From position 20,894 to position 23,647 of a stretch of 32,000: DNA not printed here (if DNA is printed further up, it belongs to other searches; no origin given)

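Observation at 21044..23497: Glycyl radical enzyme whose Cys loop is G-C-V-S: neither eliminase-type C-x-E nor PFL-type C-C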

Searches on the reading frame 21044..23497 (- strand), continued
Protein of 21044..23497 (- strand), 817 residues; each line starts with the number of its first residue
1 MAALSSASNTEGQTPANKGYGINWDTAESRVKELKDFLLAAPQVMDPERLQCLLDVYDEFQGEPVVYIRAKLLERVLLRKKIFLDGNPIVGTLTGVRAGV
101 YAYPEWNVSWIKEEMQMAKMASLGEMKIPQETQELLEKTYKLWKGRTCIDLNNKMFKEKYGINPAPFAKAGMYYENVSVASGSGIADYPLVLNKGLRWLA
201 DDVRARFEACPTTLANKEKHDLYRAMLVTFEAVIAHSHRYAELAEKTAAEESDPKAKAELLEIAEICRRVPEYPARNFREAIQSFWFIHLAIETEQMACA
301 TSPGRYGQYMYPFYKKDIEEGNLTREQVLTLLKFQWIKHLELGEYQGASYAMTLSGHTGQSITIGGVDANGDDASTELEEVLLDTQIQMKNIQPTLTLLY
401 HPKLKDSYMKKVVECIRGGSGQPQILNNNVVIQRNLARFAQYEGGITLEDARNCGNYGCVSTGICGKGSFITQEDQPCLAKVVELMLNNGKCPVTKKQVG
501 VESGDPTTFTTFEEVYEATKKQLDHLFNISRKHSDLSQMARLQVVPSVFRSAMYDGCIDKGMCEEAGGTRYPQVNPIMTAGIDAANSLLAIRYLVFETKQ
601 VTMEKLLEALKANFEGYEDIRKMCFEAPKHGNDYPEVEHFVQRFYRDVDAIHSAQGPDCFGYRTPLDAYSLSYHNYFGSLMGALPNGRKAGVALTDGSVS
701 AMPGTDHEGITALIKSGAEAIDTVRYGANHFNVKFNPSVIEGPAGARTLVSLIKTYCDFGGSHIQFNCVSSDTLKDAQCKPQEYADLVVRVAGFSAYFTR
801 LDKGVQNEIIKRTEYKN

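Call 34: find_related_loci(query=A1, collection=genome_contigs, flank=10000)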
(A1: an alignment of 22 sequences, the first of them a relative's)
Query A1 (817 aa) in genome_contigs; peptide patterns used: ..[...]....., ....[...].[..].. (x = any residue, [..] = any of these).
422 stretches matched a pattern; 386 encode a relative of the query (tblastn E <= 1e-3); the best 80 are kept; 80 distinct loci.
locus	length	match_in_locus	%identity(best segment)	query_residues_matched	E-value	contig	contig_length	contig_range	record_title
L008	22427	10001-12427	88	8-817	0e+0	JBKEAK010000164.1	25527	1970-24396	MAG: Halodesulfovibrio sp. isolate VLC_100 k251_2406919, whole genome shotgun sequence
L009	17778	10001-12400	88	16-815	0e+0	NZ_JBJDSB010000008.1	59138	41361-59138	Desulfobaculum sp. SPO524 8, whole genome shotgun sequence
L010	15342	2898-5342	87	1-815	0e+0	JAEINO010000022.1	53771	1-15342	MAG: Pseudodesulfovibrio sp. isolate MAG6 NODE_561_length_53771_cov_34.156721, whole genome shotgun sequence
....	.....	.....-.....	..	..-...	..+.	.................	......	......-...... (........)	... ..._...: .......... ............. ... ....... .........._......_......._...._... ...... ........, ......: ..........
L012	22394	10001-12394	87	18-815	0e+0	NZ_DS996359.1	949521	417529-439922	Desulfovibrio piger ATCC 29098 Scfld8, whole genome shotgun sequence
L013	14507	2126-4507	88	22-815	0e+0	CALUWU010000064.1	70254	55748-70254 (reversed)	MAG: uncultured Desulfovibrio sp. isolate E25__bin168 genome assembly, contig: E25__k127_882878, whole genome shotgun se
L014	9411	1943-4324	88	22-815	0e+0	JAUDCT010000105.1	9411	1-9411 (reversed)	Desulfovibrio piger strain ET209 ET209_scaffold_105, whole genome shotgun sequence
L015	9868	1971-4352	87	22-815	0e+0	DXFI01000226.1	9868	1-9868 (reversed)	MAG TPA_asm: Candidatus Desulfovibrio intestinigallinarum isolate ChiHecec3B27-2601 ChiHecec3B27__C305384_L9868_SAMN0800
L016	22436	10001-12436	84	4-815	0e+0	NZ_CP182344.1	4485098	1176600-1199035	MAG: Maridesulfovibrio sp. isolate LRMN2-isolate chromosome, complete genome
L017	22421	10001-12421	84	7-815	0e+0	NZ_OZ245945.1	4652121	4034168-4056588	MAG: Maridesulfovibrio sp. isolate 227629a5-9d24-4079-af3c-2046eb677fbc chromosome 1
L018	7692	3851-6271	84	9-817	0e+0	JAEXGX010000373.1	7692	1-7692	MAG: Proteobacteria bacterium isolate OH_HBB_87 k127_1542973, whole genome shotgun sequence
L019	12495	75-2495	84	4-815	0e+0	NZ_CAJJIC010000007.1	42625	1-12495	MAG: uncultured Mailhella sp. isolate ERR1600755-bin.3, whole genome shotgun sequence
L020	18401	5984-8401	84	10-815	0e+0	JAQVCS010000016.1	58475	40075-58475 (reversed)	MAG: Desulfovibrionaceae bacterium isolate STD2_94 NODE_1780_length_58475_cov_12.102489_Sandtown_D2, whole genome shotgu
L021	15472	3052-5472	83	4-815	0e+0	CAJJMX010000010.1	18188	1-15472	MAG TPA_asm: uncultured Mailhella sp. isolate ERR1600656-bin.1 genome assembly, contig: NODE_3665_length_18188_cov_5.214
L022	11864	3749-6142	84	18-815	0e+0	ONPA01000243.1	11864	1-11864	uncultured Desulfovibrio sp. isolate RUG514 genome assembly, contig: k87_50807395, whole genome shotgun sequence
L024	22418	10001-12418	83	12-817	0e+0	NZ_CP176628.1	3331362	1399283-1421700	Desulfovibrio desulfuricans strain SFAD67 chromosome, complete genome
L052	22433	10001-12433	57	11-817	0e+0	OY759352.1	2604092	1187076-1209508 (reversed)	MAG: Desulfarculia bacterium isolate c1361fd1-6016-418c-9b2d-a8e9625d1ec5 genome assembly, chromosome: 2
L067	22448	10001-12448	53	3-816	0e+0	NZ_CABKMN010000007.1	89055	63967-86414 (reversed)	Uncultured Bilophila sp. isolate MGYG-HGUT-01277, whole genome shotgun sequence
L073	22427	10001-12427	54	10-816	0e+0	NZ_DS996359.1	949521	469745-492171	Desulfovibrio piger ATCC 29098 Scfld8, whole genome shotgun sequence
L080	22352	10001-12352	50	31-815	0e+0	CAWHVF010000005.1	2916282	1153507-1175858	MAG: uncultured Acidobacteriota bacterium isolate MFD04492.bin.2.129 genome assembly, contig: contig_21049, whole genome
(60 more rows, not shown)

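Call 50: search_protein_representatives(protein=window:21044-23497:-)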
Query: 817 residues. Proteins with E-value up to 0.001 (for the whole library): 7585; up to 1e-10: 4276; up to 1e-30: 1773. The best 150 are listed.
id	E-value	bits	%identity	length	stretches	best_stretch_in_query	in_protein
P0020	0.0e+00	1582.2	84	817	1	17-815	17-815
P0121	4.7e-227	772.6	47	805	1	27-816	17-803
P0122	3.8e-205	700.2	45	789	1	29-814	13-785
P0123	5.8e-197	673.1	43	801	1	29-816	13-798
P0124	1.1e-195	669.0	43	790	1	29-815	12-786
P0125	1.5e-182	625.4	43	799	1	29-816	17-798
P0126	2.7e-181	621.3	43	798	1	28-816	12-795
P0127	1.0e-172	592.9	41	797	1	28-815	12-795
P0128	4.2e-169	581.0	54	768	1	122-604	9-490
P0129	1.4e-167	575.9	40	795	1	34-815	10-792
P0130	7.6e-165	566.9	39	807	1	26-815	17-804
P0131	2.9e-159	548.4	38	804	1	29-815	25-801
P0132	1.8e-158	545.8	40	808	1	26-813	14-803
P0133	1.4e-145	503.1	39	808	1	29-814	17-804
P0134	3.1e-142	492.1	36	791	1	29-815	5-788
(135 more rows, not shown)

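Call 53: predict_structure(alignment_id=A1)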
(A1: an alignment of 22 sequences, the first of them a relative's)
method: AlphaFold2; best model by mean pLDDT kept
length: 817 residues; sequences in the alignment: 22
mean_pLDDT: 85.5   pTM: 0.89
mean pLDDT of the five models: 85.5, 84.3, 83.1, 82.2, 81.2
residues with pLDDT >= 90: 447; 70-90: 272; 50-70: 48; < 50: 50
segments of 3 or more residues with pLDDT < 50: 1-17, 351-356, 671-680, 682-688, 699-705
pLDDT, mean of each block of 10 residues (from residue 1): 29 43 95 92 89 96 96 97 96 90 89 75 74 93 94 97 89 83 85 98 98 96 98 98 98 96 98 98 97 83 92 97 96 94 70 54 94 96 93 89 93 83 87 89 87 85 83 85 92 86 95 97 96 92 92 93 90 82 88 96 93 86 85 81 92 91 76 45 44 56 54 79 74 78 89 90 84 90 86 74 75 60
secondary structure, 60 per line:
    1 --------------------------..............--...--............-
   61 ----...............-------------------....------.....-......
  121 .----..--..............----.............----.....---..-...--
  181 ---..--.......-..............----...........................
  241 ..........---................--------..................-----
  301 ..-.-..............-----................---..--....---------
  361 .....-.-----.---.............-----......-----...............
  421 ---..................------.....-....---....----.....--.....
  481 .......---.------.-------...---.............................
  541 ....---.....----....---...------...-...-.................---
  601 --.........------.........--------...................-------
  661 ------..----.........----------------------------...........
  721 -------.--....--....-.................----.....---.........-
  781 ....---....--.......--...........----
elements in order (helices of 4 or more, strands of 3 or more residues): H27-40 E43-45 H48-59 H65-79 E99-102 H109-113 H115-121 H130-143 H148-160 H165-169 H188-194 H196-209 H214-250 H254-269 H278-295 H306-319 H325-340 H348-351 E361-365 H377-389 E395-400 H406-420 E424-427 H428-441 H448-452 E454-457 E461-464 E469-473 E476-478 H479-487 H512-544 H548-552 H557-560 E573-575 E577-579 H581-597 H603-611 H618-626 H635-653 H673-681 H710-720 E731-734 H737-740 H742-758 E763-767 H771-779 H781-784 E788-791 E794-797 H803-813

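Call 57: fold_search(model_id=the predicted structure, library=pdb)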
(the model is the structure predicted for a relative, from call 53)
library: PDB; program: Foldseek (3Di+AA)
matches with E <= 10: 287; with E <= 0.001: 64
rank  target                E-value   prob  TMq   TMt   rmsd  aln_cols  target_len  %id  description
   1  8iof_A                1.9e-53  1.00  0.88  0.91   3.3       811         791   29  Crystal structure of N-methyl-Cis-4-hydroxy-D-proline dehydratase in Clostridium sp. FS41 (released 2024-03-27)
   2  8iof_C                9.1e-53  1.00  0.89  0.91   3.3       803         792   30  Crystal structure of N-methyl-Cis-4-hydroxy-D-proline dehydratase in Clostridium sp. FS41 (released 2024-03-27)
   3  6vxc_A                1.9e-52  1.00  0.85  0.88   3.6       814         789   30  Crystal structure of hydroxyproline dehydratase (HypD) from Clostridioides difficile (released 2020-04-08)
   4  1r8w_A                5.1e-52  1.00  0.88  0.92   3.2       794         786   30  Native structure of the B12-independent glycerol dehydratase from clostridium butyricum (released 2004-06-01)
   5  5i2g_A                4.8e-51  1.00  0.87  0.89   3.6       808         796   30  1,2-propanediol Dehydration in Roseburia inulinivorans; Structural Basis for Substrate and Enantiomer Selectivity (released 2016-06-01)
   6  9rco_A                4.8e-51  1.00  0.87  0.89   4.4       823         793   30  1,2-propanediol dehydratase with 0.1 % glycerol additive (released 2025-06-11)
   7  9rcp_B                7.2e-51  1.00  0.86  0.89   3.7       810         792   30  1,2-propanediol dehydratase with 0.1 % 1,3-propanediol additive (released 2025-06-11)
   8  5kdp_C                3.2e-50  1.00  0.87  0.88   3.9       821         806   29  E491A mutant of choline TMA-lyase (released 2016-09-28)
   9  9ht9_A                6.4e-50  1.00  0.87  0.89   3.4       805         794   29  CutC in complex with inhibitor1 (released 2026-01-14)
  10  6vue_A                8.4e-50  1.00  0.87  0.88   3.3       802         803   29  wild-type choline TMA lyase in complex with 1-methyl-1,2,3,6-tetrahydropyridin-3-ol (released 2020-11-04)
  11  5fau_A                1.3e-49  1.00  0.86  0.89   3.5       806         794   30  wild-type choline TMA lyase in complex with choline (released 2016-09-28)
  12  5i2g_B                1.4e-49  1.00  0.88  0.90   3.5       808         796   31  1,2-propanediol Dehydration in Roseburia inulinivorans; Structural Basis for Substrate and Enantiomer Selectivity (released 2016-06-01)
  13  7vua_A                1.4e-49  1.00  0.87  0.91   3.3       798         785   29  Anaerobic hydroxyproline degradation involving C-N cleavage by a glycyl radical enzyme (released 2022-06-01)
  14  5kdp_A                1.4e-49  1.00  0.88  0.89   3.9       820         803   30  E491A mutant of choline TMA-lyase (released 2016-09-28)
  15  9rcq_A                1.9e-49  1.00  0.86  0.87   3.6       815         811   30  1,2-propanediol dehydratase with no ligand additives (released 2025-06-11)
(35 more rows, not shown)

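Call 60: search_protein_families(library=pfam, proteins=[L012:7273-8112:+, L012:15252-17030:+, L012:17075-18112:+, L012:17992-19179:+, L012:4073-5047:-, L024:14191-15096:-, L024:18545-20008:+, L016:14928-16307:+, L016:2756-3955:-, L024:17086-17700:+], max_evalue=0.001)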
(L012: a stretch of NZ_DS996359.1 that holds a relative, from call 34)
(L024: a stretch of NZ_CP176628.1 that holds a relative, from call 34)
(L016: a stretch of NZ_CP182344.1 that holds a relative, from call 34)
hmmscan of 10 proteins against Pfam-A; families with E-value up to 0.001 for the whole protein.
L012:7273-8112:+ (279 aa): 1 family
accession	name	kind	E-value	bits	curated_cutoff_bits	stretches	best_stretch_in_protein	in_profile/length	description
PF01925.25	TauE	-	3.2e-30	106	32.6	1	43-271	1-235/237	Sulfite exporter TauE/SafE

L012:15252-17030:+ (592 aa): 2 families
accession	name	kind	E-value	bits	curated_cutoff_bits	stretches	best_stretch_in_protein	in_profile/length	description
PF01963.22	TraB_PrgY_gumN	-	6.6e-38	131.5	26.8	1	306-564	1-263/263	TraB/PrgY/gumN family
PF13480.13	Acetyltransf_6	-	9.9e-07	29.4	22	1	112-246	7-143/143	Acetyltransferase (GNAT) domain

L012:17075-18112:+ (345 aa): 0 families

L012:17992-19179:+ (395 aa): 1 family
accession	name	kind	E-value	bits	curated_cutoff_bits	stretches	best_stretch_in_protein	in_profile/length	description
PF04055.27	Radical_SAM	-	2.7e-13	50.9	29.5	1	77-211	2-143/166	Radical SAM superfamily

L012:4073-5047:- (324 aa): 1 family
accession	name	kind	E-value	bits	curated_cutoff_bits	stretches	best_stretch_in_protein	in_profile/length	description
PF00892.27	EamA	-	3.3e-36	125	28.2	2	164-296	3-134/135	EamA-like transporter family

L024:14191-15096:- (301 aa): 1 family
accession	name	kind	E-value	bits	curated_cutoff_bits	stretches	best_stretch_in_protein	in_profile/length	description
PF00892.27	EamA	-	9.7e-34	117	28.2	2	152-285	2-134/135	EamA-like transporter family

L024:18545-20008:+ (487 aa): 2 families
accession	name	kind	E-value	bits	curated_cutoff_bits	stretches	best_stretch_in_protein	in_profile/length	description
PF16980.11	CitMHS_2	-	1.8e-187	623.9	25.7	1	45-486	2-448/448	Putative citrate transport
PF03600.22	CitMHS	-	8.8e-07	28.8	31.9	1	276-484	16-181/336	Citrate transporter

L016:14928-16307:+ (459 aa): 11 families
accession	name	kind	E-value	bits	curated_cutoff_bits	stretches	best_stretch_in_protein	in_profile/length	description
PF00158.32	Sigma54_activat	-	3.2e-64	216.1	20.2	1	150-315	2-167/168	Sigma-54 interaction domain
PF25601.1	AAA_lid_14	-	8.5e-24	83.6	27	1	321-397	1-78/87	AAA+ ATPase lid domain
PF14532.12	Sigma54_activ_2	-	3.3e-20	73.2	25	1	167-320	18-138/138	Sigma-54 interaction domain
PF07728.20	AAA_5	-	1.1e-09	38.8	22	1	173-295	2-128/139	AAA domain (dynein-related subfamily)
PF18024.7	HTH_50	-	1.6e-08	34.5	27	1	409-453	3-47/50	Helix-turn-helix domain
PF00989.32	PAS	-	6.7e-08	33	22.6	1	19-122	3-112/113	PAS fold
PF08448.16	PAS_4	-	4.3e-07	30.6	23.1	1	24-122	2-104/110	PAS fold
PF00004.35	AAA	-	8.8e-07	29.9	21.2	1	174-295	2-113/131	ATPase family associated with various cellular activities (AAA)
PF13426.13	PAS_9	-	0.00021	22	27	1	30-122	4-100/103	PAS domain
PF13188.13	PAS_8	-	0.00029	21.1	21.8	1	18-74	2-55/65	PAS domain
PF13518.12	HTH_28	-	0.00092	19.7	25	0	418-454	1-37/52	Helix-turn-helix domain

L016:2756-3955:- (399 aa): 1 family
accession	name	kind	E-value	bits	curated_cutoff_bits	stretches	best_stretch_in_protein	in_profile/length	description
PF07690.21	MFS_1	-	7.5e-46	157.1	33.4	2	28-305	2-287/347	Major Facilitator Superfamily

L024:17086-17700:+ (204 aa): 1 family
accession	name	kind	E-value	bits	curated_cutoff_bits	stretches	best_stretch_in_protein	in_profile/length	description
PF13526.11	DUF4125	-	3.3e-40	138.3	25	1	32-188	4-185/197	Protein of unknown function (DUF4125)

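Call 61: find_encoding_contigs(protein=P0121, flank=10000, max_places=3)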
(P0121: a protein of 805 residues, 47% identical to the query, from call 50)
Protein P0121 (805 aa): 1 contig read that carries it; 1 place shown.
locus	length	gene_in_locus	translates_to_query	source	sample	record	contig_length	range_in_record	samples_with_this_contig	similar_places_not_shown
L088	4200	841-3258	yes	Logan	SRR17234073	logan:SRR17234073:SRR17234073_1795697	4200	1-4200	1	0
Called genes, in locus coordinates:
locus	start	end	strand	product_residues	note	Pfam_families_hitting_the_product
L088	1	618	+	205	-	?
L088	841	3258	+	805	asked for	PF02901:PFL-like, PF01228:Gly_radical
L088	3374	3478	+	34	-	-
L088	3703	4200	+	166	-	?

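Call 62: find_encoding_contigs(protein=P0106, flank=10000, max_places=2)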
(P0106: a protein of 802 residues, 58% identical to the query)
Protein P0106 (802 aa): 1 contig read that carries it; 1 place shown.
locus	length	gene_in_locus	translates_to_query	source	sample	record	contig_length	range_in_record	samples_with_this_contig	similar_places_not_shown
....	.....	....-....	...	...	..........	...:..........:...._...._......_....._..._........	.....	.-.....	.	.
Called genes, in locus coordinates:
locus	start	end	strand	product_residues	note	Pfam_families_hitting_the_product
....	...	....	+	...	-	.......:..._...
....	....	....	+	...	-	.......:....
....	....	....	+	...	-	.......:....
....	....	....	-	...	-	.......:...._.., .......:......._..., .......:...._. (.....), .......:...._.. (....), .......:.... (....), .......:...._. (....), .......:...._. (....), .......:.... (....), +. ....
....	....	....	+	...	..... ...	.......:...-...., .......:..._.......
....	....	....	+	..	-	-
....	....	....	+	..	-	-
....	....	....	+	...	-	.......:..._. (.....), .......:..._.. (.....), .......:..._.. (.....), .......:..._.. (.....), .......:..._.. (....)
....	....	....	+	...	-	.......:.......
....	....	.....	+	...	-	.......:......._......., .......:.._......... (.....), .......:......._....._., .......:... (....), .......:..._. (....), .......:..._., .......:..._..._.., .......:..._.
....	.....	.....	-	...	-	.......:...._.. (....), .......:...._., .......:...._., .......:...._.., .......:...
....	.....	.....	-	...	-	?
